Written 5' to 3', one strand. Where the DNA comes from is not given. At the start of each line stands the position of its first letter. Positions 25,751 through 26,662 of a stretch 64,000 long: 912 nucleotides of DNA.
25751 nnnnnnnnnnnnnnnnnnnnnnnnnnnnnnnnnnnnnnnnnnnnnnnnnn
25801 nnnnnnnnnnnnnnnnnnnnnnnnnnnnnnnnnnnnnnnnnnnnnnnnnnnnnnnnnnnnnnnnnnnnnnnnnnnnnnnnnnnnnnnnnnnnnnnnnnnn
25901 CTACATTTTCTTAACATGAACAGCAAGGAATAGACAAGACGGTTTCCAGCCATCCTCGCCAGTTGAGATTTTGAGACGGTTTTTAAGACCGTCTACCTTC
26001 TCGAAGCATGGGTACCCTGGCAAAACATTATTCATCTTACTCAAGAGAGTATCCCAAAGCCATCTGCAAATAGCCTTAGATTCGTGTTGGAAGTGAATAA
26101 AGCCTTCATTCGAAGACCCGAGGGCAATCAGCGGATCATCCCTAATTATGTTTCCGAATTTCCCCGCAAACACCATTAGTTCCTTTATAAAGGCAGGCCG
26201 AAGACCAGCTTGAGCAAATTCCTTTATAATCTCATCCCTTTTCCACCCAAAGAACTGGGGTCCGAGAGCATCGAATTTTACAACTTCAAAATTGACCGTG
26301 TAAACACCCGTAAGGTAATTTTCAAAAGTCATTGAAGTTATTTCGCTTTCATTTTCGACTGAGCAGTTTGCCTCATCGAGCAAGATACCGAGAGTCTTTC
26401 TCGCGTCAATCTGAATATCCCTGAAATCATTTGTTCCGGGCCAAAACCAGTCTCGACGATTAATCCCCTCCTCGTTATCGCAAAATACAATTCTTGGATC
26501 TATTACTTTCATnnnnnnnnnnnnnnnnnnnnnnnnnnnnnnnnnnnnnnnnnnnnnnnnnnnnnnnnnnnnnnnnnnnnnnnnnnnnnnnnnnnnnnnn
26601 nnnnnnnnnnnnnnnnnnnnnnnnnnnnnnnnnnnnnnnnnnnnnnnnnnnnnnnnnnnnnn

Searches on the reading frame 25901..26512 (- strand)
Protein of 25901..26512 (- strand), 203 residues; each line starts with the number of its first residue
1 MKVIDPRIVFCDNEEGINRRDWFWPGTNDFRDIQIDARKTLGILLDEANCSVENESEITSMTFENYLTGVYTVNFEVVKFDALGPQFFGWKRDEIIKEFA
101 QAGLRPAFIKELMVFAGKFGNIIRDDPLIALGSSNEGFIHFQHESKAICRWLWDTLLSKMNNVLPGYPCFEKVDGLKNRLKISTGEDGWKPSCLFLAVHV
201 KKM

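Call 9: search_protein_families(library=pfam, proteins=[window:25901-26512:-])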
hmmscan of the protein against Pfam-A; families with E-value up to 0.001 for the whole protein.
window:25901-26512:- (203 aa): 0 families

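Call 13: find_encoding_contigs(protein=window:25901-26512:-, flank=6000, max_places=10)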
Protein window:25901-26512:- (203 aa): no gene with exactly this product is on record in the collection.

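Call 18: find_homologous_proteins(query=window:25901-26512:-)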
Query window:25901-26512:- (203 aa): 1 proteins with E <= 0.001 among 98 candidates.
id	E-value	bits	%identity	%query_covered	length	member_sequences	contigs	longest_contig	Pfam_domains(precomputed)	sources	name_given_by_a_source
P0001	1.7e-137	474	100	100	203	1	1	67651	-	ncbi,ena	-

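Call 21: find_encoding_contigs(protein=P0005, flank=10000, max_places=10)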
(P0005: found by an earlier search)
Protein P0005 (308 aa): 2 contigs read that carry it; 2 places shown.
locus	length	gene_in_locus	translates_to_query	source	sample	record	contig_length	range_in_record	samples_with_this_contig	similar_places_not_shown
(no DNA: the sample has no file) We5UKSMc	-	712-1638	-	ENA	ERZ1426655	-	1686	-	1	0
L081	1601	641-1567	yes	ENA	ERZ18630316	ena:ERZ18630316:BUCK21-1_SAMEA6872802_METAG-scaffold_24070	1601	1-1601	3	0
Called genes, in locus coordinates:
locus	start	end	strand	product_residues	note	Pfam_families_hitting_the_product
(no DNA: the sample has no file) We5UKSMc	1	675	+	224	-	?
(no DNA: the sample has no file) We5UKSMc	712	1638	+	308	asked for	PF00890:FAD_binding_2 (faint), PF01134:GIDA (faint), PF01266:DAO (faint), PF03486:HI0933_like (faint), PF07992:Pyr_redox_2, PF12831:FAD_oxidored (faint), PF13738:Pyr_redox_3, PF00070:Pyr_redox (weak)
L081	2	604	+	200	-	?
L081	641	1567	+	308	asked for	PF00890:FAD_binding_2 (faint), PF01134:GIDA (faint), PF01266:DAO (faint), PF03486:HI0933_like (faint), PF07992:Pyr_redox_2, PF12831:FAD_oxidored (faint), PF13738:Pyr_redox_3, PF00070:Pyr_redox (weak)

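Call 22: find_encoding_contigs(protein=P0003, flank=3000, max_places=10)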
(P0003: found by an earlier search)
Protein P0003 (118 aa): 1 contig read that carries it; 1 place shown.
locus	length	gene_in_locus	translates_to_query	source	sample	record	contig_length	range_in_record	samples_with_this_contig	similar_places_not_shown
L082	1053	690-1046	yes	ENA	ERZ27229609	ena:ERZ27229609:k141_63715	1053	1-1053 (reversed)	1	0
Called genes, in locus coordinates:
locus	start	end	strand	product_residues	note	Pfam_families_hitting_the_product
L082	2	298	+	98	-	?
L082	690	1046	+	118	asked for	PF01566:Nramp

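Call 25: search_protein_families(library=ncbifam, proteins=[window:25901-26512:-], max_evalue=0.00001)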
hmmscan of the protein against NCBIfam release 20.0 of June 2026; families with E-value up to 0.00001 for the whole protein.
window:25901-26512:- (203 aa): 0 families

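Call 49: search_protein_families(library=padloc, proteins=[window:25901-26512:-], max_evalue=0.01)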
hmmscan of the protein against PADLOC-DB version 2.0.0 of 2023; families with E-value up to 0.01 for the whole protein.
window:25901-26512:- (203 aa): 0 families

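Call 50: search_protein_families(library=phrogs, proteins=[window:25901-26512:-], max_evalue=0.01)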
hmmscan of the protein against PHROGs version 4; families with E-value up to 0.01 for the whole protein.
window:25901-26512:- (203 aa): 0 families

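Call 67: predict_structure(protein=window:25901-26512:-)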
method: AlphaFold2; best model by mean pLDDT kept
length: 203 residues; sequences in the alignment: 1
mean_pLDDT: 34.9   pTM: 0.29
mean pLDDT of the five models: 34.9, 33.4, 31.7, 30.9, 30.2
residues with pLDDT >= 90: 0; 70-90: 0; 50-70: 4; < 50: 199
segments of 3 or more residues with pLDDT < 50: 1-92, 101-203
pLDDT, mean of each block of 10 residues (from residue 1): 26 25 25 33 34 34 37 38 39 49 43 37 26 34 43 42 34 31 32 37 35
secondary structure, 60 per line:
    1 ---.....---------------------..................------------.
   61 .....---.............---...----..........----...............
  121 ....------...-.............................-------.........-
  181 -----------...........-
elements in order: E4-8 H30-47 E60-65 E69-81 H92-101 H106-124 H135-163 H171-179 E192-202
